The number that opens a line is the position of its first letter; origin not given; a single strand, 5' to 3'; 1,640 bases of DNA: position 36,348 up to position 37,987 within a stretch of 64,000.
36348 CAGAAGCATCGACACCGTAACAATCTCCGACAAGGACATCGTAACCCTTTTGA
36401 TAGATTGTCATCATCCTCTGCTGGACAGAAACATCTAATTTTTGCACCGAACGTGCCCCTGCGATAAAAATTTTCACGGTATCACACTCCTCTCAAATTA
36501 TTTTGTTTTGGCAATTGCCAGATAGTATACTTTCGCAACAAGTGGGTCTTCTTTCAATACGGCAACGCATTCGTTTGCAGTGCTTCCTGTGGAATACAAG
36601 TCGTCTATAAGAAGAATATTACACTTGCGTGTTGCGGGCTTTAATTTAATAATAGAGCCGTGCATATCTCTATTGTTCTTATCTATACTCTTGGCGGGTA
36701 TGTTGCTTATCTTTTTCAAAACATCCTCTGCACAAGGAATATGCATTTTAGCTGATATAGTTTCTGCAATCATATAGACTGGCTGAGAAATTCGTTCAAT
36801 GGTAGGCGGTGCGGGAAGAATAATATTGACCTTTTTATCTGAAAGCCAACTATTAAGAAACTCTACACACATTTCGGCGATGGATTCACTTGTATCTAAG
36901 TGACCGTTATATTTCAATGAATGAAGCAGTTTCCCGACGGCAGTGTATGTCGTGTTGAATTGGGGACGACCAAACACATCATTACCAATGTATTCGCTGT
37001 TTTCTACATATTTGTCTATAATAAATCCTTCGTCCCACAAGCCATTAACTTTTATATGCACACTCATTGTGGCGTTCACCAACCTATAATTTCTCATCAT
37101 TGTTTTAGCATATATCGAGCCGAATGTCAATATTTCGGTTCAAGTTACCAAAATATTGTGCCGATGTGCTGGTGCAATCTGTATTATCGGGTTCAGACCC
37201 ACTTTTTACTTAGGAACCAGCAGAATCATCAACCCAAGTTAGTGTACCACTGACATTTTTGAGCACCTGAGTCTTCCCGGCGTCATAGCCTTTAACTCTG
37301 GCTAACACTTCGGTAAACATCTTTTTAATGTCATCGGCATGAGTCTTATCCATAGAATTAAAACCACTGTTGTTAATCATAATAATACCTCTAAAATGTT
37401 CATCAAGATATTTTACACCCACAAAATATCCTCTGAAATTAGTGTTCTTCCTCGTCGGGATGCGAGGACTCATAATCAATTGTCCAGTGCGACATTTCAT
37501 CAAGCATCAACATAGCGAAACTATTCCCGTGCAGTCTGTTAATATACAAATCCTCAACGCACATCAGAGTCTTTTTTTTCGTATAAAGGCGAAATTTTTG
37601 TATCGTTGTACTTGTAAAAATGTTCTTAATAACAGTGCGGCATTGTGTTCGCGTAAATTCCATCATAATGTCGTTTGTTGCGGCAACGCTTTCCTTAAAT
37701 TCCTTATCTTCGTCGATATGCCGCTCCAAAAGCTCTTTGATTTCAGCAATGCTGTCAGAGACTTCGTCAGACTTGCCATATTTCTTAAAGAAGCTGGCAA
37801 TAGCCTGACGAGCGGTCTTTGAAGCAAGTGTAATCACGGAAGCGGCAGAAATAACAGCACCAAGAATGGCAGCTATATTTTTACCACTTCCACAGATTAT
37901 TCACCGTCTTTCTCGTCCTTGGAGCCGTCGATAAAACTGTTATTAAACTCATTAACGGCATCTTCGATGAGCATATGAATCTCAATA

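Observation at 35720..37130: Autonomous SLOG + ComF-type PRTase two-gene cassette in the lysis-attP accessory slot (top candidate for an undescribed system)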

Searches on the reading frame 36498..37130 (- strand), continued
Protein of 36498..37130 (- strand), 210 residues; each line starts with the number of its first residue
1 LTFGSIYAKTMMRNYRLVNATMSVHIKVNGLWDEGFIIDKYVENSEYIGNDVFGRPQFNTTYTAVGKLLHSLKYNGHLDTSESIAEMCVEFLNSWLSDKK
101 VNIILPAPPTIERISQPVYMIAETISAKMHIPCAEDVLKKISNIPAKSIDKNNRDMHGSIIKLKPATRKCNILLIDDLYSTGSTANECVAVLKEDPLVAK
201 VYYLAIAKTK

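Call 73: find_encoding_contigs(protein=P0166, flank=8000, max_places=2)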
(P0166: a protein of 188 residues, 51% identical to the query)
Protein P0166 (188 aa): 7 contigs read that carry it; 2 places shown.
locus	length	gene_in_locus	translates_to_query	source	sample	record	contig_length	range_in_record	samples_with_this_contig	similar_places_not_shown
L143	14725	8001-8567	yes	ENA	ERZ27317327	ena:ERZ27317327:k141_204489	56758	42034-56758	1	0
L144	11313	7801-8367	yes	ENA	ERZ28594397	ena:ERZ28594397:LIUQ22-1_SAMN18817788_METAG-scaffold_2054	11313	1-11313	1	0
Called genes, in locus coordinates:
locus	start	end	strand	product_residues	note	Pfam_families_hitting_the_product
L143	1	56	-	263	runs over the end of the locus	-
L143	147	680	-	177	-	PF04542:Sigma70_r2, PF08281:Sigma70_r4_2 (faint)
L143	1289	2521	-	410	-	PF14253:AbiH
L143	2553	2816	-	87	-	-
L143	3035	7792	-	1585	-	PF21941:SMEK_N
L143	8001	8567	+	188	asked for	-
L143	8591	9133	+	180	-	-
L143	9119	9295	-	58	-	-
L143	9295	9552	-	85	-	PF19537:DUF6061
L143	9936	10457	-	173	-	-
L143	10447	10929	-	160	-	PF04542:Sigma70_r2, PF04297:UPF0122 (weak), PF08281:Sigma70_r4_2, PF04545:Sigma70_r4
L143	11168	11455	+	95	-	-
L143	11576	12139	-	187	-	PF01797:Y1_Tnp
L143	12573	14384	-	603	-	PF07944:Beta-AFase-like_GH127_cat, PF20736:Glyco_hydro127M (weak)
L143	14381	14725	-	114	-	?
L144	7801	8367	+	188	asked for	-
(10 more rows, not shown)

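Call 74: find_encoding_contigs(protein=P0134, flank=8000, max_places=2)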
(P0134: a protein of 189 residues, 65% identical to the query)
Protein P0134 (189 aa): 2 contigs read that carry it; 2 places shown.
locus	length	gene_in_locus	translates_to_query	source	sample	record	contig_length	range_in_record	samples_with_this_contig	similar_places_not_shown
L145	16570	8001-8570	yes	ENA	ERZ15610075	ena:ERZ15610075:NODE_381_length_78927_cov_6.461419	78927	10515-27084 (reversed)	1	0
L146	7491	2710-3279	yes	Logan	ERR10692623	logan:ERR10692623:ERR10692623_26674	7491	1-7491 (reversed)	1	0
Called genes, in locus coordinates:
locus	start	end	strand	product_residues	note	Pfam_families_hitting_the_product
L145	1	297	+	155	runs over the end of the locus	-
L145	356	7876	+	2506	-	PF10145:PhageMin_Tail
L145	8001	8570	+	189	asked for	-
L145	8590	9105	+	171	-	-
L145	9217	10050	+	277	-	PF20195:DUF6558, PF20753:DUF6558_C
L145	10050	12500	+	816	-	-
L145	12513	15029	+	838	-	PF05895:DUF859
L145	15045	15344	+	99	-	-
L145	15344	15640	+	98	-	-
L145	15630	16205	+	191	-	-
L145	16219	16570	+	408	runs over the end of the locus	-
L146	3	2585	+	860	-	?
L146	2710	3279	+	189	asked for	-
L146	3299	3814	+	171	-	-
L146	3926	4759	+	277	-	PF20195:DUF6558, PF20753:DUF6558_C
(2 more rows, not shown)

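Call 75: find_encoding_contigs(protein=P0151, flank=8000, max_places=2)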
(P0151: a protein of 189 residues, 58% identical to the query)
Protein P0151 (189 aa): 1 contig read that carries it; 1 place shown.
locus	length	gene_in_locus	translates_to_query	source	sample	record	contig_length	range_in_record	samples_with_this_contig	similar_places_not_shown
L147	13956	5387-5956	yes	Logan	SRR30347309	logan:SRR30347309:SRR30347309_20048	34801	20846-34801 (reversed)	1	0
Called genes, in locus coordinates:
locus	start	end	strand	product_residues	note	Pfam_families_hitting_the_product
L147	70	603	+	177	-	PF13958:ToxN_toxin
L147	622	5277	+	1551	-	-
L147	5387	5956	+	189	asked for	-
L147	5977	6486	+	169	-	-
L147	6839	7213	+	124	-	-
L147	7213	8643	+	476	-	-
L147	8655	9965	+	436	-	-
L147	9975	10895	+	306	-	-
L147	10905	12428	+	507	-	PF16467:DUF5048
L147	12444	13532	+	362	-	-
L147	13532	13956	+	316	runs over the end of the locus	-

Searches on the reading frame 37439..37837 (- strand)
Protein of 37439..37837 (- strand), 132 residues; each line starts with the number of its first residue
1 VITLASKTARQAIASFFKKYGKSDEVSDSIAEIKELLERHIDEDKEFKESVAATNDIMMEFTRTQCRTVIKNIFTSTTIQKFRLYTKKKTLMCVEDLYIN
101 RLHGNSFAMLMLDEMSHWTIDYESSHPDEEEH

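Call 69: search_protein_families(library=pfam, proteins=[window:37439-37837:-], max_evalue=0.01)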
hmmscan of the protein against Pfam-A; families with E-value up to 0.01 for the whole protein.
window:37439-37837:- (132 aa): 1 family
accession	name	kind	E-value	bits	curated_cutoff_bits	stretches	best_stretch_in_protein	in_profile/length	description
PF10256.14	Erf4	-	0.0022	18.4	29.3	1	34-97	22-85/116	Golgin subfamily A member 7/ERF4 family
